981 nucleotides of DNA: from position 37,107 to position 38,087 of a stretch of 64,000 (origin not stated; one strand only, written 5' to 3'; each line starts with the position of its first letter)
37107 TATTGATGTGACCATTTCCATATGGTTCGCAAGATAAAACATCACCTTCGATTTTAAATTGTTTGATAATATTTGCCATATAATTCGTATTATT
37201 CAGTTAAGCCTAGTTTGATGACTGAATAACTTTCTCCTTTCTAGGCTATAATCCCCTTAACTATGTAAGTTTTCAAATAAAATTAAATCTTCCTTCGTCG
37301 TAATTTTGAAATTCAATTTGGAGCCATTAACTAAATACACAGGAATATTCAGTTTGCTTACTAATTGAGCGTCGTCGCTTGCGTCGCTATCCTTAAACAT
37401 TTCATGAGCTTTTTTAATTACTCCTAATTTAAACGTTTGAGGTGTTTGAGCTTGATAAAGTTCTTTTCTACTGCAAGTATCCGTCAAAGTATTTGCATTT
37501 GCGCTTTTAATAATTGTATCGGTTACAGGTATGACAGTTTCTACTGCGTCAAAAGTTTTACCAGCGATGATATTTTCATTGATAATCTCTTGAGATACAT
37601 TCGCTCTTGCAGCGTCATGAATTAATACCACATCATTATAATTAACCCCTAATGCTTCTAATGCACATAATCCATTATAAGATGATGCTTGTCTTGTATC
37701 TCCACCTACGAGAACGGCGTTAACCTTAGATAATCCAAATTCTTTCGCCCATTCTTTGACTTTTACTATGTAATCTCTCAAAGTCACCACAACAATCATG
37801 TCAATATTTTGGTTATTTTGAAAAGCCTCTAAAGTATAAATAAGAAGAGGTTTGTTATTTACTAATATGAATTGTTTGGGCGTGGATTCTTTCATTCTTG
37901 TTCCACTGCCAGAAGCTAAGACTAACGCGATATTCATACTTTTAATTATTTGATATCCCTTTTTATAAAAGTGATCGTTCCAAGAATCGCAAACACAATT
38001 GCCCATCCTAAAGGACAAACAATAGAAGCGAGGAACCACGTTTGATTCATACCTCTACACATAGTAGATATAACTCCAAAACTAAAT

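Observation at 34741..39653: Six-gene operon pairing an APH/NahK-like kinase with an IspD/TarI-family cytidylyltransferase, SGNH hydrolase, PHP phosphatase and an ABC-2 exporter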

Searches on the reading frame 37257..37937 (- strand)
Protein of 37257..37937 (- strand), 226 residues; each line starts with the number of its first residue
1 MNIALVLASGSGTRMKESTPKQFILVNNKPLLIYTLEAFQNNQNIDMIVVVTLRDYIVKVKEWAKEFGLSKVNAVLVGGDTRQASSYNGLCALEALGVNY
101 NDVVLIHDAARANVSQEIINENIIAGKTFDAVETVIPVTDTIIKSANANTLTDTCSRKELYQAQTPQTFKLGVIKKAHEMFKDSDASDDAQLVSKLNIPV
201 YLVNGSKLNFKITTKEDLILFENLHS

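Call 4: search_protein_families(library=pfam, proteins=[window:37257-37937:-], max_evalue=0.01)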
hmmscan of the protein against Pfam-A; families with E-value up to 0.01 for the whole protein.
window:37257-37937:- (226 aa): 3 families
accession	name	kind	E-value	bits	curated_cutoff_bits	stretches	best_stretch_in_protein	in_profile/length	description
PF01128.25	IspD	-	5.2e-52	177.2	27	1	3-222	2-216/221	2-C-methyl-D-erythritol 4-phosphate cytidylyltransferase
PF12804.13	NTP_transf_3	-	8e-08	33.1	27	1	4-68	1-59/160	MobA-like NTP transferase domain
PF00483.29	NTP_transferase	-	0.00013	22.1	21.2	1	4-62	2-63/245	Nucleotidyl transferase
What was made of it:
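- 37257..37937 (-): IspD/TarI-family cytidylyltransferase (226 aa), most likely TarI-type (CDP-ribitol or another CDP-alditol); starts 8 nt after the permease stop. Pfam IspD 5e-52 (call 4).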

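Call 5: search_protein_families(library=ncbifam, proteins=[window:37257-37937:-], max_evalue=0.01)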
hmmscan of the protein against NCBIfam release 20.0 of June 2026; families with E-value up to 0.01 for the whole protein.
window:37257-37937:- (226 aa): 30 families (the best 25 are shown)
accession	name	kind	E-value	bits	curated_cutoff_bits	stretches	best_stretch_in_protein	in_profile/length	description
TIGR00453.1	ispD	equivalog_domain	6e-58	195.9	181.3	1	4-223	2-217/219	2-C-methyl-D-erythritol 4-phosphate cytidylyltransferase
NF001183.0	PRK00155.1-3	subfamily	7.1e-54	182.6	166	1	1-220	1-226/237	D-ribitol-5-phosphate cytidylyltransferase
NF001186.0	PRK00155.2-3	equivalog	4.5e-53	180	253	1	3-222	6-219/224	2-C-methyl-D-erythritol 4-phosphate cytidylyltransferase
NF009924.0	PRK13385.1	subfamily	3.5e-46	157.7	342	1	1-220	1-218/230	2-C-methyl-D-erythritol 4-phosphate cytidylyltransferase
NF006899.0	PRK09382.1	equivalog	2.5e-45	155.3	417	1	4-223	9-218/387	bifunctional 2-C-methyl-D-erythritol 4-phosphate cytidylyltransferase/2-C-methyl-D-erythritol 2,4-cyclodiphosphate synthase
NF010933.0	PRK14353.1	equivalog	4.8e-09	35.3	505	1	3-107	7-106/453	bifunctional UDP-N-acetylglucosamine diphosphorylase/glucosamine-1-phosphate N-acetyltransferase GlmU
NF010932.0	PRK14352.1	equivalog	4e-08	32.4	611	1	4-135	9-135/488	bifunctional UDP-N-acetylglucosamine diphosphorylase/glucosamine-1-phosphate N-acetyltransferase GlmU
TIGR01173.1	glmU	equivalog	5.3e-08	32.1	366.85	1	4-59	3-58/452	bifunctional UDP-N-acetylglucosamine diphosphorylase/glucosamine-1-phosphate N-acetyltransferase GlmU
TIGR03992.1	Arch_glmU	subfamily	5.3e-07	28.8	292.1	1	4-58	3-60/393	bifunctional sugar-1-phosphate nucleotidylyltransferase/acetyltransferase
NF041135.1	IPPtranDIPPsyn_Thcocales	equivalog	7.4e-07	28.5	580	1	4-218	3-210/419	bifunctional L-myo-inositol-1-phosphate cytidylyltransferase/CDP-L-myo-inositol myo-inositolphosphotransferase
NF010939.0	PRK14359.1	equivalog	2.6e-06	26.3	592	1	5-52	6-54/430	bifunctional UDP-N-acetylglucosamine diphosphorylase/glucosamine-1-phosphate N-acetyltransferase GlmU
NF041313.1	UDPGP_AglF_Halo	equivalog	3.7e-06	26.6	400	1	4-55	3-57/234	UTP--glucose-1-phosphate uridylyltransferase AglF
NF010934.1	PRK14354.1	equivalog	4.9e-06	25.3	450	1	4-58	2-56/447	bifunctional UDP-N-acetylglucosamine diphosphorylase/glucosamine-1-phosphate N-acetyltransferase GlmU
TIGR01208.1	rmlA_long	equivalog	7.9e-06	25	320.25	1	4-68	2-71/353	glucose-1-phosphate thymidylyltransferase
NF010935.0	PRK14355.1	equivalog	8e-06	24.7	718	1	4-59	6-61/459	bifunctional UDP-N-acetylglucosamine diphosphorylase/glucosamine-1-phosphate N-acetyltransferase GlmU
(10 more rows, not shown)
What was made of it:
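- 37257..37937 (-): NCBIfam TIGR00453 195.9/181.3 and NF001183 ribitol-5-P cytidylyltransferase 182.6/166 (call 5).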

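Call 7: search_solved_structures(query=window:37257-37937:-, max_evalue=0.001)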
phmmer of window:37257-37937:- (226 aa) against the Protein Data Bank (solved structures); distinct sequences matched with E-value up to 0.001: 33.
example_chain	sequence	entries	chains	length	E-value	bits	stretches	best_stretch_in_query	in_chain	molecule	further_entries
6xhp_A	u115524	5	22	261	1.6e-36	129.1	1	2-219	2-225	Ribitol-5-phosphate cytidylyltransferase 1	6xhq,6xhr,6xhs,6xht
4jis_A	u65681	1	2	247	3.1e-34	121.7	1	4-219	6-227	ribitol-5-phosphate cytidylyltransferase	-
3f1c_A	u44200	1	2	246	4e-32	114.8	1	4-219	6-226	Putative 2-C-methyl-D-erythritol 4-phosphate cytidylyltransferase 2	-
1vpa_A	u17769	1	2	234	1.7e-31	112.8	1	1-220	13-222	2-C-methyl-D-erythritol 4-phosphate cytidylyltransferase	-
2vsh_A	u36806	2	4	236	3.1e-29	105.4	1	4-221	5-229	2-C-METHYL-D-ERYTHRITOL 4-PHOSPHATE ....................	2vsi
2ycm_A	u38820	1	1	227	1.7e-28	102.9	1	5-224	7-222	2-C-METHYL-D-ERYTHRITOL 4-PHOSPHATE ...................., CHLOROPLASTIC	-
2yc3_A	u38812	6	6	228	1.7e-28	102.9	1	5-224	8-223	2-C-METHYL-D-ERYTHRITOL 4-PHOSPHATE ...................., CHLOROPLASTIC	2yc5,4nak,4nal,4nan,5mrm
1w77_A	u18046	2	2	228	2.9e-28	102.2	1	5-224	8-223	2C-METHYL-D-ERYTHRITOL 4-PHOSPHATE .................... | 2-C-methyl-D-erythritol 4-phosphate cytidylyltransferase, chloroplastic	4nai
5mrn_A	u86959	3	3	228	3e-28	102.1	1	5-224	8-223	2-C-methyl-D-erythritol 4-phosphate cytidylyltransferase, chloroplastic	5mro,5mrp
5ddt_A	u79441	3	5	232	8.9e-28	100.6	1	5-222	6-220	2-C-methyl-D-erythritol 4-phosphate cytidylyltransferase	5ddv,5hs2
5mrq_A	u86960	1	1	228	2.1e-27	99.4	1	5-224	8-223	2-C-methyl-D-erythritol 4-phosphate cytidylyltransferase, chloroplastic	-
1vgw_A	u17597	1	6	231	2.8e-25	92.4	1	2-220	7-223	4-diphosphocytidyl-2C-methyl-D-erythritol synthase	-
1vgz_A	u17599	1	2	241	3.3e-25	92.2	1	2-220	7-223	4-diphosphocytidyl-2C-methyl-D-erythritol synthase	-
4ys8_A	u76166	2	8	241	4.5e-25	91.8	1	4-222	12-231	2-C-methyl-D-erythritol 4-phosphate cytidylyltransferase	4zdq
2xwl_A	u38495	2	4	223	1e-23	87.4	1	3-222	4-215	2-C-METHYL-D-ERYTHRITOL 4-PHOSPHATE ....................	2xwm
1jyk_A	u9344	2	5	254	8.1e-05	25.7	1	4-55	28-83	CTP:phosphocholine Cytidylyltransferase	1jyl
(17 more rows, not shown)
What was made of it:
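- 37257..37937 (-): Best PDB sequence hit is S. aureus TarI 6xhp at 1.6e-36 (call 7).
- Closest known: LicA/LicC. Different: LicC (1jyk) is a remote hit for the transferase (8e-5; call 7).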

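Call 19: find_homologous_proteins(query=window:37257-37937:-, max_evalue=1e-10)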
Query window:37257-37937:- (226 aa): 2305 proteins with E <= 1e-10 among 2669 candidates; the best 120 are listed.
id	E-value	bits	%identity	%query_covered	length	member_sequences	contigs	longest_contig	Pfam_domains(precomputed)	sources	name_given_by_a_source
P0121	4.1e-140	482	100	100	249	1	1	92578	PF01128.26,PF12804.14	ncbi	-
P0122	3.8e-73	264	58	99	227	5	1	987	PF00483.30,PF01128.26,PF12804.14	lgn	-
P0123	3.4e-69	251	56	99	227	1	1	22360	PF00483.30,PF01128.26,PF12804.14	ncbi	-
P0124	8.9e-69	249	56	96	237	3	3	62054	PF01128.26,PF12804.14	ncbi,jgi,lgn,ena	-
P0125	9.0e-69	249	56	99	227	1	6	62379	PF00483.30,PF01128.26,PF12804.14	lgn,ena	-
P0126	1.3e-68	249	55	99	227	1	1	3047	PF00483.30,PF01128.26,PF12804.14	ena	-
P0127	1.8e-68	248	55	99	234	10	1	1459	PF00483.30,PF01128.26,PF12804.14,PF02348.26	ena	-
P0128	2.8e-68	248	56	99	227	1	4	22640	PF00483.30,PF01128.26,PF12804.14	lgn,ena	-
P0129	3.3e-68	247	56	99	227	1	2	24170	PF00483.30,PF01128.26,PF12804.14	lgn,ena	-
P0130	3.6e-68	247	56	99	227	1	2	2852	PF00483.30,PF01128.26,PF12804.14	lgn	-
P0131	5.0e-68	247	54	99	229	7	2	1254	PF01128.26,PF12804.14,PF02348.26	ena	-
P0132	2.4e-67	245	53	99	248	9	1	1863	PF01128.26,PF12804.14,PF02348.26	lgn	-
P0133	3.0e-67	244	54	99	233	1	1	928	PF01128.26,PF12804.14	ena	-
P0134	4.2e-67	244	55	99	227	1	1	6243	PF00483.30,PF01128.26,PF12804.14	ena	-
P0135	5.5e-67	243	54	95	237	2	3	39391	PF00483.30,PF01128.26,PF12804.14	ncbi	-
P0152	2.5e-65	238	56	98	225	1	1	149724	PF01128.26,PF12804.14,PF02348.26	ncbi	-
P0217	7.8e-63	230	51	99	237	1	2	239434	PF01128.26,PF12804.14,PF02348.26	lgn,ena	-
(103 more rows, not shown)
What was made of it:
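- Checked: The GTG at 38039 and the 249-aa call in the source record (P0121, call 19) are probably too long.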

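Call 20: find_encoding_contigs(protein=P0217, flank=8000, max_places=1)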
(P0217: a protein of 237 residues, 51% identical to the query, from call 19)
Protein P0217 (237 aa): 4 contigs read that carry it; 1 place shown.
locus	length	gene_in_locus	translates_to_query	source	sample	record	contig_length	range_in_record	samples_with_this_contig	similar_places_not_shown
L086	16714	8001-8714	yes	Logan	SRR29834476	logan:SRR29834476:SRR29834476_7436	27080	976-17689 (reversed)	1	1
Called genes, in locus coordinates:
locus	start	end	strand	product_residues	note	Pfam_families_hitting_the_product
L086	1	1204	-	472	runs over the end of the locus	PF00890:FAD_binding_2 (faint), PF01134:GIDA (faint), PF01946:Thi4 (faint), PF03486:HI0933_like (faint), PF07992:Pyr_redox_2 (faint), PF21688:FAD-depend_C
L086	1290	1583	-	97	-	PF01817:CM_2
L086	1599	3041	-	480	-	PF00939:Na_sulph_symp, PF03600:CitMHS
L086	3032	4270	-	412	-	PF01136:Peptidase_U32, PF16325:Peptidase_U32_C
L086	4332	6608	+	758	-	PF01136:Peptidase_U32, PF12392:DUF3656, PF01136:Peptidase_U32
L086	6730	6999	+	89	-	PF12844:HTH_19, PF01381:HTH_3, PF13443:HTH_26 (weak)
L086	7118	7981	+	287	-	PF04991:LicD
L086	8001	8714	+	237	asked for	PF01128:IspD, PF02348:CTP_transf_3 (weak), PF12804:NTP_transf_3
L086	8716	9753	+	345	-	PF08240:ADH_N, PF00107:ADH_zinc_N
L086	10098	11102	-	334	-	PF01408:GFO_IDH_MocA (weak), PF22725:GFO_IDH_MocA_C3, PF02894:GFO_IDH_MocA_C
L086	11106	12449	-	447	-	PF01546:Peptidase_M20, PF07687:M20_dimer (weak)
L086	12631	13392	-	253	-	PF00106:adh_short, PF08659:KR, PF01370:Epimerase (faint), PF13561:adh_short_C2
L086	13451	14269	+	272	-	PF12833:HTH_18, PF00165:HTH_AraC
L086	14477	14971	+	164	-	PF00881:Nitroreductase, PF14512:TM1586_NiRdase (weak), PF00881:Nitroreductase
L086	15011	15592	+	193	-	PF02659:Mntp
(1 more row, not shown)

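Call 21: find_encoding_contigs(protein=P0124, flank=8000, max_places=1)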
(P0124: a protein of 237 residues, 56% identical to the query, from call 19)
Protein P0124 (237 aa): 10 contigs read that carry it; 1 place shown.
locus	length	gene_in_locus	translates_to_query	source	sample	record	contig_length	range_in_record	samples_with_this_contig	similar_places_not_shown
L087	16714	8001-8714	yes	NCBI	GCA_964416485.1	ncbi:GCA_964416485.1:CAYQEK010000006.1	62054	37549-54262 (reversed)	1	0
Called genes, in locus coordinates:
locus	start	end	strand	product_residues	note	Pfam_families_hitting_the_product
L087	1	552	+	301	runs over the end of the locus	PF01633:Choline_kinase, PF01636:APH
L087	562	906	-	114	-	PF07892:DUF1667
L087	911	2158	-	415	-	PF00070:Pyr_redox (faint), PF00890:FAD_binding_2 (weak), PF01134:GIDA (faint), PF01266:DAO (faint), PF03486:HI0933_like (faint), PF07992:Pyr_redox_2, PF12831:FAD_oxidored, PF13738:Pyr_redox_3, +1 more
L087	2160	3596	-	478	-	PF01266:DAO, PF03486:HI0933_like (faint), PF07992:Pyr_redox_2 (faint), PF13450:NAD_binding_8 (weak), PF13738:Pyr_redox_3 (faint), PF04324:Fer2_BFD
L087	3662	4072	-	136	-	-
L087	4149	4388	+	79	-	PF01106:NifU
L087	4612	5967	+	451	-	PF19789:DUF6273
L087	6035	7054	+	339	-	PF13439:Glyco_transf_4, PF00534:Glycos_transf_1, PF13692:Glyco_trans_1_4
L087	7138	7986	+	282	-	PF04991:LicD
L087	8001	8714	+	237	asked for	PF01128:IspD, PF12804:NTP_transf_3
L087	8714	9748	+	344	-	PF08240:ADH_N, PF00107:ADH_zinc_N (weak)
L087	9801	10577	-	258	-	PF00459:Inositol_P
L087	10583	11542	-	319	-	PF01368:DHH, PF02272:DHHA1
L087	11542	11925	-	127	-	PF05066:HARE-HTH (weak)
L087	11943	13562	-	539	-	PF03485:Arg_tRNA_synt_N, PF00133:tRNA-synt_1 (faint), PF00750:tRNA-synt_1d, PF01406:tRNA-synt_1e (faint), PF05746:DALR_1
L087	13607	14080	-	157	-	PF02542:YgbB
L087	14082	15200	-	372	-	PF01926:MMR_HSR1, PF02421:FeoB_N, PF06071:YchF-GTPase_C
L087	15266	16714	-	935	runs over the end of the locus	PF00005:ABC_tran, PF02463:SMC_N, PF13304:AAA_21 (faint), PF13476:AAA_23 (weak), PF02687:FtsX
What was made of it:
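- A relative with a LicD-TarI-TarJ cluster has a lone ispF nearby without an adjacent ispD (L087, call 21), which hints that one enzyme might serve both roles.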

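Call 22: find_encoding_contigs(protein=P0125, flank=8000, max_places=1)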
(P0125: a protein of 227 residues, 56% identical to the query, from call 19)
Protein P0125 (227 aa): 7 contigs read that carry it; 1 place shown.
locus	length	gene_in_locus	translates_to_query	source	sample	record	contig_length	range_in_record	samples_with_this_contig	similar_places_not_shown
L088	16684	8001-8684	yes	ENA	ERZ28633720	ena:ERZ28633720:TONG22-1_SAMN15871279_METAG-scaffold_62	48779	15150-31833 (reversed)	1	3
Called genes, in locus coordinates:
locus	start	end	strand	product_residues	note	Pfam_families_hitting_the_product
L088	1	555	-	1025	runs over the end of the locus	PF08455:SNF2_assoc, PF00176:SNF2-rel_dom, PF04851:ResIII, PF00271:Helicase_C, PF16203:ERCC3_RAD25_C (weak)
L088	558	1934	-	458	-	PF04434:SWIM (weak)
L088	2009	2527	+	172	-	PF02632:BioY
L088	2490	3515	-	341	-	-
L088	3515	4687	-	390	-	PF00149:Metallophos (weak)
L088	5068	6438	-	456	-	PF02446:Glyco_hydro_77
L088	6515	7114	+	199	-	PF01648:ACPS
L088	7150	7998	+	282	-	PF04991:LicD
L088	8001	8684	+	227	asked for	PF00483:NTP_transferase, PF01128:IspD, PF12804:NTP_transf_3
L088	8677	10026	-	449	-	-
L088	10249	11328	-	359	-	PF21082:MS_channel_3rd (faint), PF00924:MS_channel_2nd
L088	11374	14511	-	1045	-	-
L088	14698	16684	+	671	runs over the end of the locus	PF13347:MFS_2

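Call 44: find_encoding_contigs(protein=P0152, flank=8000, max_places=1)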
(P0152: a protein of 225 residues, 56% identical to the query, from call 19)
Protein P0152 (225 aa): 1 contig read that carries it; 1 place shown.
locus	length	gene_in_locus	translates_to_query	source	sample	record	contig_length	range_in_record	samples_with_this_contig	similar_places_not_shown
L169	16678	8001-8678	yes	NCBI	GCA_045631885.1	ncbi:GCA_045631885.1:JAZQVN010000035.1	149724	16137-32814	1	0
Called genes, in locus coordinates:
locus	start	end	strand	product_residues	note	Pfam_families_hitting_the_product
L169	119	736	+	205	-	PF00440:TetR_N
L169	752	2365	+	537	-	PF02065:Melibiase, PF01055:Glyco_hydro_31_2nd, PF16499:Melibiase_2 (faint)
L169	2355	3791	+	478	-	PF22052:DUF6937, PF22053:DUF6938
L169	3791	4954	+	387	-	PF10509:GalKase_gal_bdg, PF00288:GHMP_kinases_N, PF08544:GHMP_kinases_C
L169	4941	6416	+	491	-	PF01087:GalP_UDP_transf, PF02744:GalP_UDP_tr_C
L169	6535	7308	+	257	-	PF02592:Vut_1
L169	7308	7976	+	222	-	PF00106:adh_short, PF13561:adh_short_C2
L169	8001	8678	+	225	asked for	PF01128:IspD, PF02348:CTP_transf_3, PF12804:NTP_transf_3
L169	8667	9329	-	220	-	PF00702:Hydrolase, PF12710:HAD (weak), PF13419:HAD_2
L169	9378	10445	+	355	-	PF11187:Mbeg1-like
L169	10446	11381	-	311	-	PF12146:Hydrolase_4, PF00561:Abhydrolase_1, PF10230:LIDHydrolase (weak), PF12697:Abhydrolase_6, PF00326:Peptidase_S9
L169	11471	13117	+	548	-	PF00749:tRNA-synt_1c, PF03950:tRNA-synt_1c_C, PF20974:tRNA-synt_1c_C2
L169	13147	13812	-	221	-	PF00702:Hydrolase, PF12710:HAD (weak), PF13419:HAD_2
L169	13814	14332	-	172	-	PF07456:Hpre_diP_synt_I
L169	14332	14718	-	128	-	PF07009:NusG_II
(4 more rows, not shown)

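Call 45: find_encoding_contigs(protein=P0123, flank=8000, max_places=1)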
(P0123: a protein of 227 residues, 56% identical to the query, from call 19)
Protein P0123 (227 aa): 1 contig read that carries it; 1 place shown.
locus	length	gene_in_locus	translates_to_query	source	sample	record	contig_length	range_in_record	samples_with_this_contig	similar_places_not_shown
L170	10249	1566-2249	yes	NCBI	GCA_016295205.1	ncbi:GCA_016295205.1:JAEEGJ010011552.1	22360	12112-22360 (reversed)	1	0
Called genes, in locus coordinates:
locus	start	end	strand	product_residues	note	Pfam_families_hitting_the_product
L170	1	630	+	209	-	?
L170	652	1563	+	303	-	PF04991:LicD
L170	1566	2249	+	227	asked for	PF00483:NTP_transferase, PF01128:IspD, PF12804:NTP_transf_3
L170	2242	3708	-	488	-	-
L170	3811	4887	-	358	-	PF00924:MS_channel_2nd, PF21082:MS_channel_3rd (faint)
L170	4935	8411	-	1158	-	-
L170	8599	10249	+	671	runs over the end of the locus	PF13347:MFS_2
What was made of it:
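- On TarI (ribitol-5-phosphate cytidylyltransferase): They are present beside all 5 closest homologues (calls 20-22, 44, 45).
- Closest known: TarI/TarJ CDP-ribitol synthesis. Same: The closest homologues lie in LicD-TarI-(TarJ/SDR) clusters (calls 20-22, 44, 45).
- The nearest homologues of the transferase, at 51-58% identity, are LicD/TarJ-linked (calls 20-22, 44, 45). All five closest homologues with context are LicD- or reductase-linked (calls 20-22, 44, 45).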
